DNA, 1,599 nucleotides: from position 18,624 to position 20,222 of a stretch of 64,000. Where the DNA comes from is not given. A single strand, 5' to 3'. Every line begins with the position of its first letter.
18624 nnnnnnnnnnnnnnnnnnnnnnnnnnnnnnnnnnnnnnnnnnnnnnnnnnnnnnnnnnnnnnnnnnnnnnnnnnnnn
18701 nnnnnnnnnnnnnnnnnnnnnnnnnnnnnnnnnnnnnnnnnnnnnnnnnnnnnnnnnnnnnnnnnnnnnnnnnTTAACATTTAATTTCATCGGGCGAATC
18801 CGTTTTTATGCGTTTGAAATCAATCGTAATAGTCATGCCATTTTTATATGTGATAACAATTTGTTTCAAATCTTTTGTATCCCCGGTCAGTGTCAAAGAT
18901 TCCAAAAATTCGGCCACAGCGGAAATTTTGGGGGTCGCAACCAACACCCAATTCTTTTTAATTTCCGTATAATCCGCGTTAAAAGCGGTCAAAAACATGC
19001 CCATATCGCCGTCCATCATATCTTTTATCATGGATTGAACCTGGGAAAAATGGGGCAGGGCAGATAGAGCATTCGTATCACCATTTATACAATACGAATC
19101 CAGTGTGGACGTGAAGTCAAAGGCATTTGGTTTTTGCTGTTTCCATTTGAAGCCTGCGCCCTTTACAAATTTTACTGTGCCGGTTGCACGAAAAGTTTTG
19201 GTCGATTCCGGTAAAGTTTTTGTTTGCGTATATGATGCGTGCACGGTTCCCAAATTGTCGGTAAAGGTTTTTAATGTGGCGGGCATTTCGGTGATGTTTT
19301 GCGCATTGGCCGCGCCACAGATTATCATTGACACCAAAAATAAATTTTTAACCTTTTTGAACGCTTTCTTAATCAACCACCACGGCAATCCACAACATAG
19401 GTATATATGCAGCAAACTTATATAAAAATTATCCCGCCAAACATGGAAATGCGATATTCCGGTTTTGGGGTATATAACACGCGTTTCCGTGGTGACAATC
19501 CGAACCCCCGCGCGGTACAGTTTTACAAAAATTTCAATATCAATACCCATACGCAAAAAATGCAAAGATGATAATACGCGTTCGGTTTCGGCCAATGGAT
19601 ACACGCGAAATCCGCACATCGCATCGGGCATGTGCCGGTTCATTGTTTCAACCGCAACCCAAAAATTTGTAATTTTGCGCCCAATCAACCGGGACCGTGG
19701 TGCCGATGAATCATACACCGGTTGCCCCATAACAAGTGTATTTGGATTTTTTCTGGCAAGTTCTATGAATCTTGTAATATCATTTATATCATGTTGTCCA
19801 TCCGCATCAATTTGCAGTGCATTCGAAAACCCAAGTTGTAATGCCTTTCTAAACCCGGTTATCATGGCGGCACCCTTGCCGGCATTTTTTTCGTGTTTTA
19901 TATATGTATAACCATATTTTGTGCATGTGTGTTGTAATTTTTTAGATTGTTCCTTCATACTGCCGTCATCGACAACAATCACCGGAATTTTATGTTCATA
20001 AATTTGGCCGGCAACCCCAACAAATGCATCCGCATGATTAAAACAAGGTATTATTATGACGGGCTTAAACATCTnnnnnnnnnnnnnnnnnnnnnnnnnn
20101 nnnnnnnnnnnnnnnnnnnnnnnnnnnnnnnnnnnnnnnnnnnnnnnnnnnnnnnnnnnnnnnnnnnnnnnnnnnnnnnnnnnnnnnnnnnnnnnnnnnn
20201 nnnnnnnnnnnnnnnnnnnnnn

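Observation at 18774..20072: Single-ORF fusion of a GT2 glycosyltransferase, a transmembrane helix and a LolA-like periplasmic carrier domain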

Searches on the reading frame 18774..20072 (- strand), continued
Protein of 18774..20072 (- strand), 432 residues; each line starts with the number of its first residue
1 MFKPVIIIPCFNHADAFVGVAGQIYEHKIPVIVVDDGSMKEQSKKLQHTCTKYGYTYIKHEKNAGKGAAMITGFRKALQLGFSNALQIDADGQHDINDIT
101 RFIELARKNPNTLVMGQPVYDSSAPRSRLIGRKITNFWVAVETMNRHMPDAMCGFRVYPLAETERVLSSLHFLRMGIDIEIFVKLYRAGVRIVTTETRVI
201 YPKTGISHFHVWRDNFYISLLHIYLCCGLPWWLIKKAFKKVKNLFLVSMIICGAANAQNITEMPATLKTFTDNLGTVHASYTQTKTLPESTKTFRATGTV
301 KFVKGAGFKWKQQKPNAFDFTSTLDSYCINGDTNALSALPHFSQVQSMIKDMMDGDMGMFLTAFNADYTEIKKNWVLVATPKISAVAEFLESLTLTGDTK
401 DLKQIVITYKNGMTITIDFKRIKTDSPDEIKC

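Call 50: fold_search(model_id=the predicted structure, library=pdb)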
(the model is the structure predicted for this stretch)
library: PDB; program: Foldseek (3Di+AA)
matches with E <= 10: 1819; with E <= 0.001: 202
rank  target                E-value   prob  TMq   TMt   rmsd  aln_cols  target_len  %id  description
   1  8t5j                  7.2e-11  1.00  0.30  0.78   3.5       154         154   19  Crystal structure of outer membrane lipoprotein carrier protein (LolA) from Francisella philomiragia (released 2023-06-28)
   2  9gzk_C                2.1e-10  1.00  0.38  0.28  22.7       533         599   13  Crystal structure of the L. monocytogenes RmlT in complex with 4-RboP-(CH2)6NH2 (released 2024-12-18)
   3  8bz7_E                3.3e-10  1.00  0.36  0.27  23.2       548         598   13  Crystal structure of the L. monocytogenes RmlT in complex with TDP-rhamnose (released 2023-12-27)
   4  2w7q_A                4.7e-10  1.00  0.30  0.63   4.4       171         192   16  Structure of Pseudomonas aeruginosa LolA (released 2009-12-29)
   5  9asc_A                5.9e-10  1.00  0.41  0.54   8.5       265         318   20  Cryo-EM Structure of the Glycosyltransferase ArnC from Salmonella enterica in the UDP-bound State Determined on Talos  (released 2025-02-05)
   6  5eke_C                7.0e-10  1.00  0.37  0.50  12.2       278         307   17  Structure of the polyisoprenyl-phosphate glycosyltransferase GtrB (F215A mutant) (released 2016-01-06)
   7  8vxh_A                7.4e-10  1.00  0.39  0.52   4.0       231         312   21  Cryo-EM Structure of the Glycosyltransferase ArnC from Salmonella enterica in the Apo State Determined on Talos Arctic (released 2025-02-05)
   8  9bhc_B                8.3e-10  1.00  0.40  0.55   3.6       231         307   19  Salmonella undecaprenyl-phosphate 4-deoxy-4-formamido-L-arabinose transferase (ArnC) (released 2025-02-12)
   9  9b77_A                8.3e-10  1.00  0.39  0.53   4.0       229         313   19  Cryo-EM Structure of the Glycosyltransferase ArnC from Salmonella enterica in the Apo State Determined on Krios micros (released 2025-02-05)
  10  9hwj_A                8.8e-10  1.00  0.39  0.53  14.4       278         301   18  Structure of Undecaprenyl-phosphate 4-deoxy-4-formamido-L-arabinose transferase embedded in nanodisc (released 2026-01-14)
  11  8bz5_C                9.3e-10  1.00  0.39  0.29  22.2       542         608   13  Crystal structure of the L. monocytogenes RmlT in complex with HEPES (released 2023-12-27)
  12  8bz8_B                9.3e-10  1.00  0.37  0.28  22.8       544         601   13  Crystal structure of the L. monocytogenes RmlT D198A variant in complex with TDP-rhamnose (released 2023-12-27)
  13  9nyd_B                1.2e-09  1.00  0.42  0.58   8.8       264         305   18  Cryo-EM structure of the glycosyltransferase GtrB in the pre-catalysis and product-bound state (released 2025-12-17)
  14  9nyf_A                1.3e-09  1.00  0.42  0.58  11.2       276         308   17  Cryo-EM structure of the glycosyltransferase GtrB (tetramer volume) (released 2025-12-17)
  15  8bz7_D                1.3e-09  1.00  0.37  0.28  23.3       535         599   12  Crystal structure of the L. monocytogenes RmlT in complex with TDP-rhamnose (released 2023-12-27)
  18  2w7q_B                1.6e-09  1.00  0.30  0.66   4.6       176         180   16  Structure of Pseudomonas aeruginosa LolA (released 2009-12-29)
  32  4ki3_D                9.0e-09  1.00  0.29  0.64   4.4       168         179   13  1.70 Angstrom resolution crystal structure of outer-membrane lipoprotein carrier protein (lolA) from Yersinia pestis C (released 2013-05-15)
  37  4ki3_H                1.7e-08  1.00  0.28  0.65   5.8       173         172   14  1.70 Angstrom resolution crystal structure of outer-membrane lipoprotein carrier protein (lolA) from Yersinia pestis C (released 2013-05-15)
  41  6f3z_B                2.2e-08  1.00  0.29  0.60   4.5       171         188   17  Complex of E. coli LolA and periplasmic domain of LolC (released 2018-07-25)
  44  7z6x                  2.7e-08  1.00  0.30  0.65   3.5       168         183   15  Complex of E. coli LolA R43L mutant and lipoprotein (released 2022-09-07)
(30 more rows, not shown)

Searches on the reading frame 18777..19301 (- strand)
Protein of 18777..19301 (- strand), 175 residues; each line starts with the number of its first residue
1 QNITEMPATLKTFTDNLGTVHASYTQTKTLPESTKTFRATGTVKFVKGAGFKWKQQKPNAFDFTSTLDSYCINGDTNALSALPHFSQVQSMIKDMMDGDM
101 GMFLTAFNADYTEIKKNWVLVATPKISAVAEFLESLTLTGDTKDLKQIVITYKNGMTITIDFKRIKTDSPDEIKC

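Call 26: find_homologous_proteins(query=window:18777-19301:-, max_evalue=0.001)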
Query window:18777-19301:- (175 aa): 9 proteins with E <= 0.001 among 27 candidates.
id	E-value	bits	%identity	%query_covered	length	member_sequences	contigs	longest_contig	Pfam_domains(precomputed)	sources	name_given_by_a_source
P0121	7.4e-84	298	77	100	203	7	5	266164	PF03548.23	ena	-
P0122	1.1e-83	297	78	100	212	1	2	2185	-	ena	-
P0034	6.2e-77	275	72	100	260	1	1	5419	-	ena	-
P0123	3.4e-63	230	70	85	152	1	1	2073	-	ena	-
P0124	1.8e-60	222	74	76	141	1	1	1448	-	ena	-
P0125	8.6e-54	200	75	71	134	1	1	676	-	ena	-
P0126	3.9e-52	194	50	99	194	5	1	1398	PF03548.23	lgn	-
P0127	1.8e-41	160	48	100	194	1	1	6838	PF03548.23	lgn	-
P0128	3.5e-31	126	90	39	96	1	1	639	-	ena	-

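Call 28: find_encoding_contigs(protein=P0121, flank=4000, max_places=3)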
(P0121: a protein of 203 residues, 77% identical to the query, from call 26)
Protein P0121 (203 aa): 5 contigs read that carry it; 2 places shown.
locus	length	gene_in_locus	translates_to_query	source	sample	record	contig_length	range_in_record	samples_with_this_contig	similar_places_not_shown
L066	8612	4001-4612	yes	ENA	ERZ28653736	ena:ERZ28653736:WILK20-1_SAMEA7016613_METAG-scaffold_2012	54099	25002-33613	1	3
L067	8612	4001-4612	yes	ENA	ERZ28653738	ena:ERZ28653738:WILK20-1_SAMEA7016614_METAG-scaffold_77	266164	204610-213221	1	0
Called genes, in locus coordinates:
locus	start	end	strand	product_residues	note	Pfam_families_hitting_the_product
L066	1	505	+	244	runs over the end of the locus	PF01553:Acyltransferase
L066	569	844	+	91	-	PF00550:PP-binding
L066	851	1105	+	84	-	PF00550:PP-binding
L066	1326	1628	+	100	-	-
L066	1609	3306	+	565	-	PF00501:AMP-binding, PF22818:ApeI-like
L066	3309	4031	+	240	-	PF00535:Glycos_transf_2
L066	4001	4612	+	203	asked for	PF03548:LolA (weak)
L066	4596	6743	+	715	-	-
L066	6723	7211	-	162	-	-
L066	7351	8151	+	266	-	PF03279:Lip_A_acyltrans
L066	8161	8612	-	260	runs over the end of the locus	PF11899:DUF3419 (faint), PF13847:Methyltransf_31 (weak)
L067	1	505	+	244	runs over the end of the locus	PF01553:Acyltransferase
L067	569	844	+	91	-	PF00550:PP-binding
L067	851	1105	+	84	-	PF00550:PP-binding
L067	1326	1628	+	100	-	-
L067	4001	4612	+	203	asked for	PF03548:LolA (weak)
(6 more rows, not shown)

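Call 34: search_protein_representatives(protein=window:18777-19301:-)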
Query: 175 residues. Proteins with E-value up to 0.001 (for the whole library): 119; up to 1e-10: 34; up to 1e-30: 5. The best 119 are listed.
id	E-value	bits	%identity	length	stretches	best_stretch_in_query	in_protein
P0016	6.2e-75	266.9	69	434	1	1-175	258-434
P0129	3.6e-53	196.2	52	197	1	4-175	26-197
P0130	1.2e-45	171.7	47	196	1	3-175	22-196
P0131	5.3e-41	156.6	46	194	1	3-175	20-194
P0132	5.9e-33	130.4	41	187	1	12-175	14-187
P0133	1.2e-29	119.6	37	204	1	3-175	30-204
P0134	2.8e-29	118.5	36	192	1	10-175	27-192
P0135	1.8e-26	109.3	35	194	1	9-175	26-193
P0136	2.4e-26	109.0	36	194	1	2-175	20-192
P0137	5.0e-26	107.9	34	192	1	19-175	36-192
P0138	6.5e-26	107.5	39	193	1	20-175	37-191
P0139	7.3e-26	107.4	34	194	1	10-175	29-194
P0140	7.7e-26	107.3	35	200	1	10-175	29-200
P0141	6.2e-25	104.4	33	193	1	10-175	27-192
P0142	1.1e-24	103.5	31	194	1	14-175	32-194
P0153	2.5e-16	76.4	39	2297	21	134-166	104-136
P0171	4.4e-07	46.3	27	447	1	6-164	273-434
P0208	1.1e-04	38.6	27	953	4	62-163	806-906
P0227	3.3e-04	37.0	25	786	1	3-166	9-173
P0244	8.8e-04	35.6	25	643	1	21-166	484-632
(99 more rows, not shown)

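Call 35: search_protein_families(library=pfam, proteins=[P0171, P0244, P0208, P0227], max_evalue=0.01)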
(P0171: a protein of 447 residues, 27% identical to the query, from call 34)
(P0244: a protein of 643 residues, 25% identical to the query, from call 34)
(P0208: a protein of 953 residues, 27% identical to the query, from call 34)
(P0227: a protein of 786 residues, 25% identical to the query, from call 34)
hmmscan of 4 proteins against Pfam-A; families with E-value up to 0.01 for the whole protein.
P0171 (447 aa): 4 families
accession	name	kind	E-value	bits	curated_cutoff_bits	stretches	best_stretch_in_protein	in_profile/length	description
PF22818.2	ApeI-like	-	9.4e-05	23.1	28.5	1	148-216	20-88/119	ApeI dehydratase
PF19574.5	LolA_3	-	0.00018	21.4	23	1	321-415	56-151/192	Outer membrane lipoprotein carrier protein LolA-like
PF13193.12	AMP-binding_C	-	0.00028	22.2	24.5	1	35-115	2-76/76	AMP-binding enzyme C-terminal domain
PF07977.19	FabA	-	0.0027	17.8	23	0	145-213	28-109/138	FabA-like domain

P0244 (643 aa): 5 families
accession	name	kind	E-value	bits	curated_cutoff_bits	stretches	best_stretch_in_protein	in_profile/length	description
PF00501.34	AMP-binding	-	2.7e-12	46.6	29.9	1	11-181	170-349/384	AMP-binding enzyme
PF22818.2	ApeI-like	-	6.4e-06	26.9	28.5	1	346-412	19-85/119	ApeI dehydratase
PF07977.19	FabA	-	0.00062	19.9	23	1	343-376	27-60/138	FabA-like domain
PF13193.12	AMP-binding_C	-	0.0012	20.1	24.5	1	233-314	1-76/76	AMP-binding enzyme C-terminal domain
PF19574.5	LolA_3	-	0.008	16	23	0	521-607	60-147/192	Outer membrane lipoprotein carrier protein LolA-like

P0208 (953 aa): 2 families
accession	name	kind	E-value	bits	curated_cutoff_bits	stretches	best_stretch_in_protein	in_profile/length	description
PF04952.20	AstE_AspA_hybrid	-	0.0016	18.8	25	0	887-913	25-51/76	AstE/AspA barrel-sandwich hybrid domain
PF18033.7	SpuA_C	-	0.0021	18.6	26.3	0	511-538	12-39/93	SpuA C-terminal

P0227 (786 aa): 7 families
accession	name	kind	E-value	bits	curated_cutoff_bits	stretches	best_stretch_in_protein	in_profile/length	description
PF05448.18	AXE1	-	8e-11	41.7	21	1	319-472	58-205/321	Acetyl xylan esterase (AXE1)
PF00326.27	Peptidase_S9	-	8.8e-07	29.1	22.6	1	426-577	47-200/213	Prolyl oligopeptidase family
PF12715.13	Abhydrolase_7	-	1.3e-05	25.1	21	1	275-467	45-249/388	Abhydrolase family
PF22244.2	GCE_fung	-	0.00014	22.2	27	1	425-472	85-134/231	Glucuronyl esterase, fungi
PF07859.19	Abhydrolase_3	-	0.0023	18.2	25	1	426-463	51-91/210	alpha/beta hydrolase fold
PF12740.14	PETase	-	0.0037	17.2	28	1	427-486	103-168/263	PET hydrolase-like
PF01738.24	DLH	-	0.0081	16.2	21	0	425-470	78-124/217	Dienelactone hydrolase family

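Call 57: find_encoding_contigs(protein=P0244, flank=6000, max_places=2)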
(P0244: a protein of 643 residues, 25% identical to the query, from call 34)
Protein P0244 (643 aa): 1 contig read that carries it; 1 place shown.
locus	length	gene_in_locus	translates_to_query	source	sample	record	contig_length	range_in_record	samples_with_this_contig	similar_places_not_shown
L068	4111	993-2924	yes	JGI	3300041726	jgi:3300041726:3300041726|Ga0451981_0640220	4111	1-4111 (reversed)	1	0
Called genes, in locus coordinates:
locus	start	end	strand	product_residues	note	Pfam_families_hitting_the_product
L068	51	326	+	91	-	PF00550:PP-binding (weak)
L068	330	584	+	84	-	PF00550:PP-binding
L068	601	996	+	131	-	-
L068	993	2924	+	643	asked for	PF00501:AMP-binding, PF22818:ApeI-like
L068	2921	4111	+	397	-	?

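Call 58: search_protein_families(library=pfam, proteins=[L068:2921-4111:+, L068:601-996:+], max_evalue=0.01)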
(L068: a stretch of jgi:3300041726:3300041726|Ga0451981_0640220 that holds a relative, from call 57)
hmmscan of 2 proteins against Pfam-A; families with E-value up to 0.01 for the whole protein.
L068:2921-4111:+ (397 aa): 0 families

L068:601-996:+ (131 aa): 0 families
